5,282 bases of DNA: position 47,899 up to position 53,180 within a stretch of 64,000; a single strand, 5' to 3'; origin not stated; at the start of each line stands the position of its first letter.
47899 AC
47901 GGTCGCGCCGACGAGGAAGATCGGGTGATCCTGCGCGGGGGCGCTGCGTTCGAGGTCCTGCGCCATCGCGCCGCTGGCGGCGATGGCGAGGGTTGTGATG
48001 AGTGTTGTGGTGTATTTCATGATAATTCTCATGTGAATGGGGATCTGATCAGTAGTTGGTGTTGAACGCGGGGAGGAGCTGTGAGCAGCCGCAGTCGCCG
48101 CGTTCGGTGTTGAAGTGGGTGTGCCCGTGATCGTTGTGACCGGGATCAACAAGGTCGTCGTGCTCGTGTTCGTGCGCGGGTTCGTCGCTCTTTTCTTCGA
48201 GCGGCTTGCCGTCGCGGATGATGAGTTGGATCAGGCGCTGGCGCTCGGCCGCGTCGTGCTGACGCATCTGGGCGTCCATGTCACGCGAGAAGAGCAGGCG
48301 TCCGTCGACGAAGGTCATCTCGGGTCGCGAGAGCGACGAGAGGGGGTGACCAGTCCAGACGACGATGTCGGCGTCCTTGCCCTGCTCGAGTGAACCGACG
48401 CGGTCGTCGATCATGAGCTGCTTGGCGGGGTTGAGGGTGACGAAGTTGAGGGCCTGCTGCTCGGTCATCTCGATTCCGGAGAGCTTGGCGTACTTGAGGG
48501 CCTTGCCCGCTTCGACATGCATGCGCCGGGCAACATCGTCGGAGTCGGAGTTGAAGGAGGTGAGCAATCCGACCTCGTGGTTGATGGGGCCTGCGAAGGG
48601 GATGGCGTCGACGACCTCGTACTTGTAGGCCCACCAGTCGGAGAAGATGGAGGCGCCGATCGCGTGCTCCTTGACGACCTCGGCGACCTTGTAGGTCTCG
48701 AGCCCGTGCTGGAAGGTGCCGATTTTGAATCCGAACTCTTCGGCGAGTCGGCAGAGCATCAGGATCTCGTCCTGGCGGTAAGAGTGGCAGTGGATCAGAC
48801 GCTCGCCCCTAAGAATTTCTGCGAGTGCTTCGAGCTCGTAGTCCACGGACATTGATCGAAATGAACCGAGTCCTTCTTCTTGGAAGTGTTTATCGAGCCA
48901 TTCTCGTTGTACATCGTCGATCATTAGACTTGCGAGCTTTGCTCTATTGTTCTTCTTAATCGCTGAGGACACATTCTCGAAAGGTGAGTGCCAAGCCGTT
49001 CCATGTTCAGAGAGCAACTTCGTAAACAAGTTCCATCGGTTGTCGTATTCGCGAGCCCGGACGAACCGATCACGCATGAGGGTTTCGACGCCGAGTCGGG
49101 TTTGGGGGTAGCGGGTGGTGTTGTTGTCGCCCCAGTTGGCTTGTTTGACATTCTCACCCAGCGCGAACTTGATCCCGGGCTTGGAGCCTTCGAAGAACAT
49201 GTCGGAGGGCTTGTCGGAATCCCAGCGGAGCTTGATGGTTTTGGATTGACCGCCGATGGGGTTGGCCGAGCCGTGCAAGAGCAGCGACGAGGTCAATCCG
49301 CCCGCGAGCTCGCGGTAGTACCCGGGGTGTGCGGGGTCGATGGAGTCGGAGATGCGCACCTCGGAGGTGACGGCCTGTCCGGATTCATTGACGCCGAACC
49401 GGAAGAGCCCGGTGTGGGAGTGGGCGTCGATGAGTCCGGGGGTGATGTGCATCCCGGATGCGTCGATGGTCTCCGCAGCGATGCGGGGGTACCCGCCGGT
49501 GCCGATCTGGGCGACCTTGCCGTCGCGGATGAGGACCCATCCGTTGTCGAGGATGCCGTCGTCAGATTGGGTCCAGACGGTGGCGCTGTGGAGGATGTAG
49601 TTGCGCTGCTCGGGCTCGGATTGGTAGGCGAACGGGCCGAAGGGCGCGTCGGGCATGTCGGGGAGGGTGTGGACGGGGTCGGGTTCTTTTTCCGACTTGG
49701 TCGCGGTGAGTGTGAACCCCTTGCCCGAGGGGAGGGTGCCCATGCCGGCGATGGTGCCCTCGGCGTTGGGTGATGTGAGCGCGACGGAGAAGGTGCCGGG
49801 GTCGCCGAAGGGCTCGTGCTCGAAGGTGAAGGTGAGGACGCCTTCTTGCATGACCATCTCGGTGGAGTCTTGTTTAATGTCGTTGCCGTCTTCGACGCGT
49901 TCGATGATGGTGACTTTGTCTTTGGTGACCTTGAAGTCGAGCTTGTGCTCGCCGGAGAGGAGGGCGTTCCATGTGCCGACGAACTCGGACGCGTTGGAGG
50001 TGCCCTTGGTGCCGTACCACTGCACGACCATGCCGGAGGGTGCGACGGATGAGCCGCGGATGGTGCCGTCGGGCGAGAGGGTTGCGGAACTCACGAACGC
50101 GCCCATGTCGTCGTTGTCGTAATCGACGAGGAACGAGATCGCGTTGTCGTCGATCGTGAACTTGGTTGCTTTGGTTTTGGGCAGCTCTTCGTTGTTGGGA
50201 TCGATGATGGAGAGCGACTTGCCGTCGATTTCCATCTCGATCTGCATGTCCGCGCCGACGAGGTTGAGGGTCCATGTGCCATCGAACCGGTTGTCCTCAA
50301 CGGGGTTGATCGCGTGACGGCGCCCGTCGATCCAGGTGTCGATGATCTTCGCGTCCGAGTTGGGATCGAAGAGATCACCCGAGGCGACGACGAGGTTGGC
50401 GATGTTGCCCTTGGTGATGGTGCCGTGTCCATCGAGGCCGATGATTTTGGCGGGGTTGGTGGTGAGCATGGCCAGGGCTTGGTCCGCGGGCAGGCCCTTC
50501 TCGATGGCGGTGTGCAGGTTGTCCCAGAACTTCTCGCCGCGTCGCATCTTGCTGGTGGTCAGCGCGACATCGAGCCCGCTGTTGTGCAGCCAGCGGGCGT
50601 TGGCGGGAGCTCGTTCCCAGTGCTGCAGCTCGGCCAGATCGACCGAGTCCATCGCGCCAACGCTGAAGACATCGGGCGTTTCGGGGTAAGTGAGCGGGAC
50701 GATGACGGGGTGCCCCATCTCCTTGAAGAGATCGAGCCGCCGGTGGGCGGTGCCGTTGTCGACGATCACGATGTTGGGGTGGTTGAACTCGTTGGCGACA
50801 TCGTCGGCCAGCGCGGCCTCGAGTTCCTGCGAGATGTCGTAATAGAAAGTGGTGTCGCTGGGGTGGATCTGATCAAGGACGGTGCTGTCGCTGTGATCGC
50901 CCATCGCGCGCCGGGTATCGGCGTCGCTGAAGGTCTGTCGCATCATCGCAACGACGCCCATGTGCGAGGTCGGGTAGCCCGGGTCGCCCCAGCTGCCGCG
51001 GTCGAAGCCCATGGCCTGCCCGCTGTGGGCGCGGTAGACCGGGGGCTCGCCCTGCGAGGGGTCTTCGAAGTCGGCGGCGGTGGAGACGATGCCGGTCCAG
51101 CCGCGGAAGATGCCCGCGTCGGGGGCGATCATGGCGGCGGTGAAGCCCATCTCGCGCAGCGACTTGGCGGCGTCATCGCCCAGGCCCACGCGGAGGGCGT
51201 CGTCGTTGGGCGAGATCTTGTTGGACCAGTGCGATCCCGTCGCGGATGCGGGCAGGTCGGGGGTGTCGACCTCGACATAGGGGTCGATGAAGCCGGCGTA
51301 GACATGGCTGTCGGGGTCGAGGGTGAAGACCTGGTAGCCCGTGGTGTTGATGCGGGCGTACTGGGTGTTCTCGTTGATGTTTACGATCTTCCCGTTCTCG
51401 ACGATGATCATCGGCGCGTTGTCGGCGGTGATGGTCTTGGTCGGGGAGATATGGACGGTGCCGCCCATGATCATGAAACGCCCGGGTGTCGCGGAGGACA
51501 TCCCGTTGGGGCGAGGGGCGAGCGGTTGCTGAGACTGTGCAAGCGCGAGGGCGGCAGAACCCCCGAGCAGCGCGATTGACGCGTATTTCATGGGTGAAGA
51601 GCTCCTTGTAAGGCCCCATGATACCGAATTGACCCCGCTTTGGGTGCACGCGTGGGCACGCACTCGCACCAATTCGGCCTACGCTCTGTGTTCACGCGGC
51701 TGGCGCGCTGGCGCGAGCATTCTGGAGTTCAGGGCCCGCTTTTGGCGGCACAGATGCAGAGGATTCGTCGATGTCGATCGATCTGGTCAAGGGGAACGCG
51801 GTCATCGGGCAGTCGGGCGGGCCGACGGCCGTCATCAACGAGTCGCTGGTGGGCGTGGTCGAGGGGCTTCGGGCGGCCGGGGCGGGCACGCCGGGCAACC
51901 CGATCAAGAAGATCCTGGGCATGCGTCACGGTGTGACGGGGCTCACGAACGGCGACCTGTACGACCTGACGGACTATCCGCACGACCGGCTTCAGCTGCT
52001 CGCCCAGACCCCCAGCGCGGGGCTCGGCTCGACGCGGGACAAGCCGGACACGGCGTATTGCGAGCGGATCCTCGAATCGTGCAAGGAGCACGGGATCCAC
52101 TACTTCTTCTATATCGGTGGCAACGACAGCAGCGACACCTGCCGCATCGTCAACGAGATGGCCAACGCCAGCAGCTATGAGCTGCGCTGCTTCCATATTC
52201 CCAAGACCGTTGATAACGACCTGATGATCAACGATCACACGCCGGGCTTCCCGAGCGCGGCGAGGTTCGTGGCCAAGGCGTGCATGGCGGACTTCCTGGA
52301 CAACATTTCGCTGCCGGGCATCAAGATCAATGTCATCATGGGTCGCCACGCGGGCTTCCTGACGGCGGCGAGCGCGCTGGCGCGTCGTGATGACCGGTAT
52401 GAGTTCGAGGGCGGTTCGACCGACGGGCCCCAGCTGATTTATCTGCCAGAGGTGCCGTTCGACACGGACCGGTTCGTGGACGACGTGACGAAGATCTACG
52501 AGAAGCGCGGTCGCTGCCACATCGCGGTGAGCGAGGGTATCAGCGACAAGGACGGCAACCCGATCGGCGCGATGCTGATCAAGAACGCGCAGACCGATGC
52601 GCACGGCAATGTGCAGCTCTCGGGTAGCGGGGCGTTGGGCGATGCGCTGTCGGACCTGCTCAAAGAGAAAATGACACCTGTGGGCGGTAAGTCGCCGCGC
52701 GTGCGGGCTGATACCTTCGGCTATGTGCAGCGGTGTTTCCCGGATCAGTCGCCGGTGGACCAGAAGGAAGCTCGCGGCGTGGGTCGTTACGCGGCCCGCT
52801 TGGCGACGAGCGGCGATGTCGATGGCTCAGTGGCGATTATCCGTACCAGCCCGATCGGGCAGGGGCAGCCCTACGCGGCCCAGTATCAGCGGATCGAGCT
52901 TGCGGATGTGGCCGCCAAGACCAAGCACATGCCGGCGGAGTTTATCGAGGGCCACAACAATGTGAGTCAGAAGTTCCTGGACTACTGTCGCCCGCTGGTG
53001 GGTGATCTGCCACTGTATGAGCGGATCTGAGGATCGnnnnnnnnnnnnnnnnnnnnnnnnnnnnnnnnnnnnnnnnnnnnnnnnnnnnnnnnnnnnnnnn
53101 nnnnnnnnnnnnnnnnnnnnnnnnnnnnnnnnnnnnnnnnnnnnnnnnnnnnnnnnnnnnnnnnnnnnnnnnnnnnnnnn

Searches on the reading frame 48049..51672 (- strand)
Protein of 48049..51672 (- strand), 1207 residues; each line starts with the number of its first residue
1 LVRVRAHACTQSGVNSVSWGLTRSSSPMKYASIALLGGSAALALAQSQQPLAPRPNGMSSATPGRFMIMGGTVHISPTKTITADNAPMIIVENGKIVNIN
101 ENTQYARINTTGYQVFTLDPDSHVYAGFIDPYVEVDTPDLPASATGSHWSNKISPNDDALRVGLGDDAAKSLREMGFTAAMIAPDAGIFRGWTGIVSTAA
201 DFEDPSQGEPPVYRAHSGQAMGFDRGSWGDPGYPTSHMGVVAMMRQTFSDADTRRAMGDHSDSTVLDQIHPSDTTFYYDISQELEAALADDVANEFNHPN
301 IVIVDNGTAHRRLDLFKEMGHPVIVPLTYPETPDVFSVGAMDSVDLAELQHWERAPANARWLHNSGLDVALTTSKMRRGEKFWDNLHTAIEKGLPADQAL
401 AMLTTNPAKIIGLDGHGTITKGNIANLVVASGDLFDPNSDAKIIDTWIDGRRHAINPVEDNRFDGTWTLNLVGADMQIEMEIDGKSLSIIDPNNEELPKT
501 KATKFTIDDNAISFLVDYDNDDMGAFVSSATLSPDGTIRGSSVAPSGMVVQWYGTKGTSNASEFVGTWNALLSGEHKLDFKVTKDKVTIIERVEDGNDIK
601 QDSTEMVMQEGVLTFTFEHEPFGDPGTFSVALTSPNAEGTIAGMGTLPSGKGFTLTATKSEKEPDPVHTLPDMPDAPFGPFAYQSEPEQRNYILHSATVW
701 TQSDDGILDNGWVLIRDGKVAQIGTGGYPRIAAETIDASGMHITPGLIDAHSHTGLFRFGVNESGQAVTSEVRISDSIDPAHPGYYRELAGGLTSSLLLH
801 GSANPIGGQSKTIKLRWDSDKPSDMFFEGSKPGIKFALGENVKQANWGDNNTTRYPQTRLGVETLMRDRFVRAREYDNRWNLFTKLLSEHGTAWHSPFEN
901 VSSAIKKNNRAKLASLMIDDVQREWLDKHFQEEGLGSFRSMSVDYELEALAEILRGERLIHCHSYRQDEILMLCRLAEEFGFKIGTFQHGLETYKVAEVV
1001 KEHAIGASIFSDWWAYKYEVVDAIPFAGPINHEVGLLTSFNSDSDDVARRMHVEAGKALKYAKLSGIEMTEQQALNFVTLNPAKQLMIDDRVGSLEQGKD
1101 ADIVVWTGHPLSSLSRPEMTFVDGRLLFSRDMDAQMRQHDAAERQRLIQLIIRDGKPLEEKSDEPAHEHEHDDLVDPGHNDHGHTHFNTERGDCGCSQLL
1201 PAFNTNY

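Call 7: search_protein_families(library=pfam, max_evalue=0.001, proteins=[window:48049-51672:-])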
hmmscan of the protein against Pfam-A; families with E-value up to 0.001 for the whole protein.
window:48049-51672:- (1207 aa): 2 families
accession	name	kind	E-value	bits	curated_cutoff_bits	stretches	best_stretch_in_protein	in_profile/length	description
PF01979.26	Amidohydro_1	-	5.6e-27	95.3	25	2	358-451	234-343/345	Amidohydrolase family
PF07969.17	Amidohydro_3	-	1.3e-23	84.7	29.7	2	380-451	398-469/472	Amidohydrolase family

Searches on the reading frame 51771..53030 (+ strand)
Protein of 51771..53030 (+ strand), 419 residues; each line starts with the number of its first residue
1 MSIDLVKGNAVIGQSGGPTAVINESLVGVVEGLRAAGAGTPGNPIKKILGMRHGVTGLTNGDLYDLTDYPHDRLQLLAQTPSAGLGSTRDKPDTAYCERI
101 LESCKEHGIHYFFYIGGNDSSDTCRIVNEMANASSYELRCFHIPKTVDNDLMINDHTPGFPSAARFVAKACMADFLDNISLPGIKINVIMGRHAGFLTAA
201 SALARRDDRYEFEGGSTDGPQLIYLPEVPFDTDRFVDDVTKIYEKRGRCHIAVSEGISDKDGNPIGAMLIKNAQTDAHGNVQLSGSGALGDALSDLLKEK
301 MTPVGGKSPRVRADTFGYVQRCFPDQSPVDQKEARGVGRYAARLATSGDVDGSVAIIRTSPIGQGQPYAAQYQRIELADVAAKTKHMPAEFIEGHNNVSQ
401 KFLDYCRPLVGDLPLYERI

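Call 7: search_protein_families(library=pfam, max_evalue=0.001, proteins=[window:51771-53030:+])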
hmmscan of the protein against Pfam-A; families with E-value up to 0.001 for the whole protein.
window:51771-53030:+ (419 aa): 1 family
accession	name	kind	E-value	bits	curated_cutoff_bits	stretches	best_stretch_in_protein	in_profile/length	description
PF00365.25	PFK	-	2e-42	145.9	30.9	1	11-338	3-270/277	Phosphofructokinase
